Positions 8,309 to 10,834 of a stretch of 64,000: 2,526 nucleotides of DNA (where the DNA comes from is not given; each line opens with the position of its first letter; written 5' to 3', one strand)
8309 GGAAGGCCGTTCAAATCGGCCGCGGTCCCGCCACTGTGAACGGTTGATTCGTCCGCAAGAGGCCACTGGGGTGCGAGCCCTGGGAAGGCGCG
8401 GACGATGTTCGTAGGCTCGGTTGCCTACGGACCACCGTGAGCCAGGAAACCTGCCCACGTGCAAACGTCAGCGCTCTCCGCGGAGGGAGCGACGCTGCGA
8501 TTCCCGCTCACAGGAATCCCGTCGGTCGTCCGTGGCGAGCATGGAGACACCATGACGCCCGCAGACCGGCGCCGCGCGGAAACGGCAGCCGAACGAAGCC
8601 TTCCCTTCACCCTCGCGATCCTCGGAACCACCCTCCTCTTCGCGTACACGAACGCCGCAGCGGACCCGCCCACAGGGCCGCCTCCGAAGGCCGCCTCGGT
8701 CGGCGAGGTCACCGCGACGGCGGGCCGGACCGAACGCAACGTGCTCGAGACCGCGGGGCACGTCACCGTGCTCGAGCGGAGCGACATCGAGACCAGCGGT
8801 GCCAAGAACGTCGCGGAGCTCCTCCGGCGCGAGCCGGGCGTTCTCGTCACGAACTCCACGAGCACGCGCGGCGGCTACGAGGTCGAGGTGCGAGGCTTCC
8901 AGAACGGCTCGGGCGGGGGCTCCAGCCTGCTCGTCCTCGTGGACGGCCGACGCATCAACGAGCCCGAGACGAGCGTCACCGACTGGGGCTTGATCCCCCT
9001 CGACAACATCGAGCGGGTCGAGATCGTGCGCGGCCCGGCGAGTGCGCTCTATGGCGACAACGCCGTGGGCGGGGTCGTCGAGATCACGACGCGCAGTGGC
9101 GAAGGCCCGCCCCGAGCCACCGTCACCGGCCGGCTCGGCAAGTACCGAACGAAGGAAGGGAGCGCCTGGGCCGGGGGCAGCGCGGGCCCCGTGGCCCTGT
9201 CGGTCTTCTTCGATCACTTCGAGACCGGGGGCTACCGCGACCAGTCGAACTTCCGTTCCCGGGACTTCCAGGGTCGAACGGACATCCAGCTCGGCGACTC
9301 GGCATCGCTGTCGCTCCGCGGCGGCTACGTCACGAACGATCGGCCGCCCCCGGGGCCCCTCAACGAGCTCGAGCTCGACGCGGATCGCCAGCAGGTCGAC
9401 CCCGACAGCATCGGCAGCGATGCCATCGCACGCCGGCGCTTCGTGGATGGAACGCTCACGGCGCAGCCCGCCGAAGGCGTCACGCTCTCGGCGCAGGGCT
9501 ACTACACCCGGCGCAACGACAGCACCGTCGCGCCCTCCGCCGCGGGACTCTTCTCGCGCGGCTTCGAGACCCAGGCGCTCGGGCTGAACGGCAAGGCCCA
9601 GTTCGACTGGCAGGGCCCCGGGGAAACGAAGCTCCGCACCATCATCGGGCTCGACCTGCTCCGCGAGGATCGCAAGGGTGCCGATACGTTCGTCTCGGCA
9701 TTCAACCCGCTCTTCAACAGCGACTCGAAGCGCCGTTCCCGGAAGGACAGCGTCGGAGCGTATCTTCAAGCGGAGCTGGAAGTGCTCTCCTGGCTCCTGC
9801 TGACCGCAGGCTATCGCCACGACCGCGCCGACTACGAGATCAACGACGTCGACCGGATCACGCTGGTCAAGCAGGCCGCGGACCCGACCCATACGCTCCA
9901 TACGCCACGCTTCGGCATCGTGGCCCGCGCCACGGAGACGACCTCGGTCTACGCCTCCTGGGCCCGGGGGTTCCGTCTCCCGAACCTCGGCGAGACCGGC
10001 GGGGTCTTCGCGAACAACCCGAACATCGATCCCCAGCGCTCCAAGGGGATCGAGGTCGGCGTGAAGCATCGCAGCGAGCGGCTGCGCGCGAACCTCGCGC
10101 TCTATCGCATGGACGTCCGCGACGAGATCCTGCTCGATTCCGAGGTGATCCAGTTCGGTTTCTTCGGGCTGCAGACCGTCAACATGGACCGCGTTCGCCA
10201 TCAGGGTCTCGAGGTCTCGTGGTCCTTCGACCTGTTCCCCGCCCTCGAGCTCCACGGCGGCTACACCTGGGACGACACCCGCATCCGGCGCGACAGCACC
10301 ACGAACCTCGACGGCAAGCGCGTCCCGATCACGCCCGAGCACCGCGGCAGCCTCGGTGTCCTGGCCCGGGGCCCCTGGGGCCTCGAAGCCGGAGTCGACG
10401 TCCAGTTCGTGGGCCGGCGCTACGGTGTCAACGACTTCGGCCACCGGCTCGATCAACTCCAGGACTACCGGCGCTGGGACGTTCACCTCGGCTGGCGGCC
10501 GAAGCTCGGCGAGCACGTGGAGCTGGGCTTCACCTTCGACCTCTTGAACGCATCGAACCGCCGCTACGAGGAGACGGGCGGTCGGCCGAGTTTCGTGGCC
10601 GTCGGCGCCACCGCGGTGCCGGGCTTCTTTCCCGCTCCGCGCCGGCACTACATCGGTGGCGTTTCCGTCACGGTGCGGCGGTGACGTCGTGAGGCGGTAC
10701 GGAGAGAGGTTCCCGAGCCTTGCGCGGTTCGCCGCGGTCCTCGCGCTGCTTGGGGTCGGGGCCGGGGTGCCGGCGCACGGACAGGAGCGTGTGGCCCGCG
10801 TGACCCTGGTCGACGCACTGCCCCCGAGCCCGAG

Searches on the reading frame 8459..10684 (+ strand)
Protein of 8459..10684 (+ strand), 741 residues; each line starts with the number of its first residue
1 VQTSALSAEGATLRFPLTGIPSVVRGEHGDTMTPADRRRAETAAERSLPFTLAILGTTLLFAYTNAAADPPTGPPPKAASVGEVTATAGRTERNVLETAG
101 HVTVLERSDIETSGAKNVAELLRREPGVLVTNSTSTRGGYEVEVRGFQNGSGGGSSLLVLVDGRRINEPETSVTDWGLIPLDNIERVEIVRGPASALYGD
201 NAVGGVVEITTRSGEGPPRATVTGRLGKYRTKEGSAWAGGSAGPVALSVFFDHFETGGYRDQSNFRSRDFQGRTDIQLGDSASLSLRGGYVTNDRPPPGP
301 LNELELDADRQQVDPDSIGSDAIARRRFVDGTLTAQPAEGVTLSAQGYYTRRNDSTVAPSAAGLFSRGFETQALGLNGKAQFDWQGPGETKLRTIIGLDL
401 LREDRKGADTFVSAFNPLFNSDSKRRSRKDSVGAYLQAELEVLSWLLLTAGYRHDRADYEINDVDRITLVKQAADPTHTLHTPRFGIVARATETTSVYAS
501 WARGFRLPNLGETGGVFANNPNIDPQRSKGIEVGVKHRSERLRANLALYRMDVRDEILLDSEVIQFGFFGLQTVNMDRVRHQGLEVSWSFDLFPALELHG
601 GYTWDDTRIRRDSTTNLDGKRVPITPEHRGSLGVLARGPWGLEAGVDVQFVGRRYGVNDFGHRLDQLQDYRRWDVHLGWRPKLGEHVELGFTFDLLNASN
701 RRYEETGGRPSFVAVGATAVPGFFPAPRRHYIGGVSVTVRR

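Call 87: search_protein_families(library=pfam, proteins=[window:8459-10684:+], max_evalue=0.001)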
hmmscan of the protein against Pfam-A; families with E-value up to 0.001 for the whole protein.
window:8459-10684:+ (741 aa): 2 families
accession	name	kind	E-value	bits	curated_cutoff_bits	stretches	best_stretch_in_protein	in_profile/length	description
PF00593.30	TonB_dep_Rec_b-barrel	-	5.3e-55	188.5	27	1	276-691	7-431/436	TonB dependent receptor-like, beta-barrel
PF07715.20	Plug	-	2.6e-28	99.1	23.9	1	96-206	3-107/107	TonB-dependent Receptor Plug Domain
